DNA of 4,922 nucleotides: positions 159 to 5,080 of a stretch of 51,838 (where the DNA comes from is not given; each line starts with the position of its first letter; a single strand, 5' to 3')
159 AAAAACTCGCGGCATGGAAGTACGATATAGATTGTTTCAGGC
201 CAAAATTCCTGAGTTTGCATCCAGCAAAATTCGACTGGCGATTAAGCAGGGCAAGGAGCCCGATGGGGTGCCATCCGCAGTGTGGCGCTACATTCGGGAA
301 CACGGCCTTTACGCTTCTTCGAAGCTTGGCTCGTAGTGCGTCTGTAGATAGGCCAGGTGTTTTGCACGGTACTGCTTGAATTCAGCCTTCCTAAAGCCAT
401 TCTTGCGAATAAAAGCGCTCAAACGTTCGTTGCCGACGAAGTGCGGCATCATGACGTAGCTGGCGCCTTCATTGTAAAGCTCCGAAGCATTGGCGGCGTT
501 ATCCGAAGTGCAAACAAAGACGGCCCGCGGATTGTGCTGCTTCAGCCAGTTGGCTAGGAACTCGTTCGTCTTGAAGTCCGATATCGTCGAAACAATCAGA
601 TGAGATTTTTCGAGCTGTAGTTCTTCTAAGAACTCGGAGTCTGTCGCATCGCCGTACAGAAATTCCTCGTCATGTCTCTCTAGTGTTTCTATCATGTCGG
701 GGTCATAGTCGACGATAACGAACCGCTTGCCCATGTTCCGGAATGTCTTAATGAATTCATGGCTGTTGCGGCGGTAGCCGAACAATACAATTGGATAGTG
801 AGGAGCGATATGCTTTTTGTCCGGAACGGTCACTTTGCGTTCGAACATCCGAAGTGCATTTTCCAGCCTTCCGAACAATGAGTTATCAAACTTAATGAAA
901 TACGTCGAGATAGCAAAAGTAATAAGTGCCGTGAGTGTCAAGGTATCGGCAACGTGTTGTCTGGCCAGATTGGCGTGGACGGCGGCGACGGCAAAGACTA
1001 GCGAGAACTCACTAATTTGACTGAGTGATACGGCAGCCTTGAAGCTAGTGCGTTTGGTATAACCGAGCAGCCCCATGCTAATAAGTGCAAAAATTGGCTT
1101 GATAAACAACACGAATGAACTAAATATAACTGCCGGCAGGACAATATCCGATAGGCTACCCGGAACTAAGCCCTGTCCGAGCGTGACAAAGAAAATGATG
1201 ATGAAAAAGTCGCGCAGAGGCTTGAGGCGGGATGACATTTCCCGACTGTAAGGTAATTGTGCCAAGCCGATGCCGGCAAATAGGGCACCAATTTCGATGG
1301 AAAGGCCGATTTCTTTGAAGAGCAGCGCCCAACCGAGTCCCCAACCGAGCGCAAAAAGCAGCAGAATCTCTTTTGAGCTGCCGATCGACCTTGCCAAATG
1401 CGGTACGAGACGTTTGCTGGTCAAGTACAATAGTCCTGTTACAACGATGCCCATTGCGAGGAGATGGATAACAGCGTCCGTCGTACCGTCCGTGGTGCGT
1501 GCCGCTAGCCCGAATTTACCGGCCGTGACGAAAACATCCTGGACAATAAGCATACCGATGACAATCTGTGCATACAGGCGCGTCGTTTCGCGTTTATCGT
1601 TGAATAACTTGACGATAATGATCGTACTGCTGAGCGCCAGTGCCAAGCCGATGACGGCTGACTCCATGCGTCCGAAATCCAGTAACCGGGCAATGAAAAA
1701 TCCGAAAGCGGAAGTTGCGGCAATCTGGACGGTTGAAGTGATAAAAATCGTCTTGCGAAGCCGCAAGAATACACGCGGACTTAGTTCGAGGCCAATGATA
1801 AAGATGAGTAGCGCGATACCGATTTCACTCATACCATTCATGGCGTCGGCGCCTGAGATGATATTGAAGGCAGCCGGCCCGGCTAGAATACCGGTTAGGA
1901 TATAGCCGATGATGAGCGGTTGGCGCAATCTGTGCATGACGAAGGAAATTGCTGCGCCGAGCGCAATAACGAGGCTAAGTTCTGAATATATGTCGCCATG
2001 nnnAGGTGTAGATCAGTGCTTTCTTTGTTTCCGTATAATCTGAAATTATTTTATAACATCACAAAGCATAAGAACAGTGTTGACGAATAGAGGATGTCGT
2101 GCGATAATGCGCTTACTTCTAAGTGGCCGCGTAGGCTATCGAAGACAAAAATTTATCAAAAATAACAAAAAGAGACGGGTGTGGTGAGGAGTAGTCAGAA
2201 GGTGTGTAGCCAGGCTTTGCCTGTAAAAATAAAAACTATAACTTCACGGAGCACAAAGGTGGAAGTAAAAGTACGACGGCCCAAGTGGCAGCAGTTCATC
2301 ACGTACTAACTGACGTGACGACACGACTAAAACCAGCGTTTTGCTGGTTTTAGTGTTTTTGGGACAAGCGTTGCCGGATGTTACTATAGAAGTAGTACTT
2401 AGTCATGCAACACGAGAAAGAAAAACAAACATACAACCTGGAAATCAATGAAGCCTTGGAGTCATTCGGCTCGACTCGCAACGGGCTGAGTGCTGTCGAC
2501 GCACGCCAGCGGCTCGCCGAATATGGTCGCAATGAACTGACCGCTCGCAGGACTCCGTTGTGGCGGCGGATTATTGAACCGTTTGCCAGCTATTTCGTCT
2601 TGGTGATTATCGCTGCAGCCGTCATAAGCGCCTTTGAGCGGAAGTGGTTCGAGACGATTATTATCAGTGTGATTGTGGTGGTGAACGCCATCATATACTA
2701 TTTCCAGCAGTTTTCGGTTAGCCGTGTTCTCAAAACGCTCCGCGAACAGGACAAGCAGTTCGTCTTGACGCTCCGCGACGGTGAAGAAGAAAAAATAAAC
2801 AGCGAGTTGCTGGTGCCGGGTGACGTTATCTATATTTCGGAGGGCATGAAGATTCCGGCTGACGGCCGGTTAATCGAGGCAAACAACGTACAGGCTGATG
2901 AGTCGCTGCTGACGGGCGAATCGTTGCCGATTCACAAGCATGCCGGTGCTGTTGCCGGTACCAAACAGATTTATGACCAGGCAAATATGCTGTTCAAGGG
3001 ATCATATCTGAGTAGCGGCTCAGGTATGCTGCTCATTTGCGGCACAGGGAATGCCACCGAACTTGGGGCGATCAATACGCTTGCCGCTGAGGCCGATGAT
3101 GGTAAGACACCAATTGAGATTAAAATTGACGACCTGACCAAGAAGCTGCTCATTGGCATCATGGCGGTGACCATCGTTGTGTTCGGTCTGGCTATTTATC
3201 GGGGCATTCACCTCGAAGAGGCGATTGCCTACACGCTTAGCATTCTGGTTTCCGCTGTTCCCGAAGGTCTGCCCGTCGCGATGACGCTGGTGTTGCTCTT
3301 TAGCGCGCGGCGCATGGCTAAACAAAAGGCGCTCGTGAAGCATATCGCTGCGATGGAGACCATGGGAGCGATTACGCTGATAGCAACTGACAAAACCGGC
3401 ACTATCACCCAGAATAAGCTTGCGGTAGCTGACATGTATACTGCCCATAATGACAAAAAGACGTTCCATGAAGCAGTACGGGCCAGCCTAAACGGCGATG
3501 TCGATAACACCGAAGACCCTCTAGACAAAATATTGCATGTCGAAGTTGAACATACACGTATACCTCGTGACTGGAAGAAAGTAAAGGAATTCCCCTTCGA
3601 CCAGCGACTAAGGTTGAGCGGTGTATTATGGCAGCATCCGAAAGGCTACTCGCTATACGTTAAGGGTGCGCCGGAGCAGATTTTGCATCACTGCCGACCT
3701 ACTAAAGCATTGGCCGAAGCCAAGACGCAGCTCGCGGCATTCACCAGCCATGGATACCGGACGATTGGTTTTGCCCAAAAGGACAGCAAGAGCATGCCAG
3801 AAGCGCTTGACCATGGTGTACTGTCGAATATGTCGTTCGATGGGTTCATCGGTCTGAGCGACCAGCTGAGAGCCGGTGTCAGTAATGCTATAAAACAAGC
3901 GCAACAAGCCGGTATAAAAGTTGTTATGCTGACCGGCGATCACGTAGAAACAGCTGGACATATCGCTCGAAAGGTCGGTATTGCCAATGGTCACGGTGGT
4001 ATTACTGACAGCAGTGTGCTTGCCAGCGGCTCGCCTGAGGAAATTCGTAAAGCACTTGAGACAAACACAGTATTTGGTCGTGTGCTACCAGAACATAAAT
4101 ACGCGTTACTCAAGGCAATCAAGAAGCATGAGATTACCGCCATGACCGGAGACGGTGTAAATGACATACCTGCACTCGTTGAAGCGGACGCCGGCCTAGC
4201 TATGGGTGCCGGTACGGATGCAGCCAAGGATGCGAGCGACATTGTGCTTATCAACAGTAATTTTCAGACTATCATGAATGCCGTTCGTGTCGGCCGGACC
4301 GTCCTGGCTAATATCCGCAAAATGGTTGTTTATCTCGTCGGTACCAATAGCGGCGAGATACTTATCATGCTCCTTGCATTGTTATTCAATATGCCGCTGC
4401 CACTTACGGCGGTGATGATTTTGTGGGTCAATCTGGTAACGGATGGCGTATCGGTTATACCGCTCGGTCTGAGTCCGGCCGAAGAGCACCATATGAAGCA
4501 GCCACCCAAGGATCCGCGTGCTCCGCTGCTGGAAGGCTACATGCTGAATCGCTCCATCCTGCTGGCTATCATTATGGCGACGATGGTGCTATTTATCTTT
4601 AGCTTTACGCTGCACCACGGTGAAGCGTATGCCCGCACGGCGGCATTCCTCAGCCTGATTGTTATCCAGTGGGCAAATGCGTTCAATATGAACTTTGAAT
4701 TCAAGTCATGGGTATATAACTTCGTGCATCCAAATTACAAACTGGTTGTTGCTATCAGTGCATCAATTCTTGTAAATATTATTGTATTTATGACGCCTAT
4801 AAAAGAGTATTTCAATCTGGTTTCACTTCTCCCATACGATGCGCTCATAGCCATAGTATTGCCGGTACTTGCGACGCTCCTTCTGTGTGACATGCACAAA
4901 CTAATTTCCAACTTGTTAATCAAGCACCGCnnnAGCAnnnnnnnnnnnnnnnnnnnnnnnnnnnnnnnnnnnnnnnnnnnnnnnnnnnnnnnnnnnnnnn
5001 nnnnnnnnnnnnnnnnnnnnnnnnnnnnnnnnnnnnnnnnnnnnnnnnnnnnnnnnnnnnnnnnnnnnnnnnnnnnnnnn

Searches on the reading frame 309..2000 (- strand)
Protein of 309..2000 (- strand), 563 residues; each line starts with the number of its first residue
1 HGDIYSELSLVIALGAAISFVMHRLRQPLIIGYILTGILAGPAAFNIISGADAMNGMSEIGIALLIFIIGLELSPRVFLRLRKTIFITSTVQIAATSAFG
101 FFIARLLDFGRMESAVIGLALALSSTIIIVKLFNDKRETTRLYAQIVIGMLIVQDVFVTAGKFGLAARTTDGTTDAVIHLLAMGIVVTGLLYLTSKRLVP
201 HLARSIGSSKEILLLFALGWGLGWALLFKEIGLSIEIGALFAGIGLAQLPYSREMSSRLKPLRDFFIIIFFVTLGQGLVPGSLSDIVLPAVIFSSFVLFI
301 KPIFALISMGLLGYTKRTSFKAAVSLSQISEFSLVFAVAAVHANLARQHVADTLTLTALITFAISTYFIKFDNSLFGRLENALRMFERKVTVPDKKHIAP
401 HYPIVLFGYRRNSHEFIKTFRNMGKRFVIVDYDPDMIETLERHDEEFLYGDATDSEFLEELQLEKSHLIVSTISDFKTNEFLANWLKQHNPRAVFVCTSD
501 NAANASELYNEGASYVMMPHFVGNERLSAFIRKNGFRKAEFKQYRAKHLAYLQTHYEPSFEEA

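Call 81: search_protein_families(library=pfam, proteins=[window:309-2000:-], max_evalue=0.0001)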
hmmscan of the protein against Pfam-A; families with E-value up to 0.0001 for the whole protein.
window:309-2000:- (563 aa): 2 families
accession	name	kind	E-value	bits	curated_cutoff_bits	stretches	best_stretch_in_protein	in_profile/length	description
PF00999.27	Na_H_Exchanger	-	8e-50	170.2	26.2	1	11-368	2-368/375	Sodium/hydrogen exchanger, transmembrane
PF02254.24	TrkA_N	-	5.2e-17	62.7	23.8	1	404-519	1-116/116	TrkA-N domain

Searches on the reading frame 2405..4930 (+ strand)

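Call 8: search_protein_families(library=pfam, proteins=[window:2405-4930:+], max_evalue=0.001)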
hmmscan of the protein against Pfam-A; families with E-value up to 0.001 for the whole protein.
window:2405-4930:+ (842 aa): 6 families
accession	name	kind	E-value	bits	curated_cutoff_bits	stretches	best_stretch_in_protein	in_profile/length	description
PF00122.25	E1-E2_ATPase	-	4.7e-46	157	28.1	1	119-307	6-181/181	E1-E2 ATPase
PF00689.26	Cation_ATPase_C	-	1.1e-33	116.9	27.3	1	664-832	1-173/175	Cation transporting ATPase, C-terminus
PF00702.32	Hydrolase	-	2.9e-18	67.4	26.4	1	323-595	1-191/191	haloacid dehalogenase-like hydrolase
PF00690.31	Cation_ATPase_N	-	7.7e-16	58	20.4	1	10-75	2-69/69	Cation transporter/ATPase, N-terminus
PF13246.12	Cation_ATPase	-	6e-08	33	21.7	1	381-431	37-89/91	Cation transport ATPase (P-type)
PF08282.18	Hydrolase_3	-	5.5e-06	26.7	20.9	1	576-625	204-253/255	haloacid dehalogenase-like hydrolase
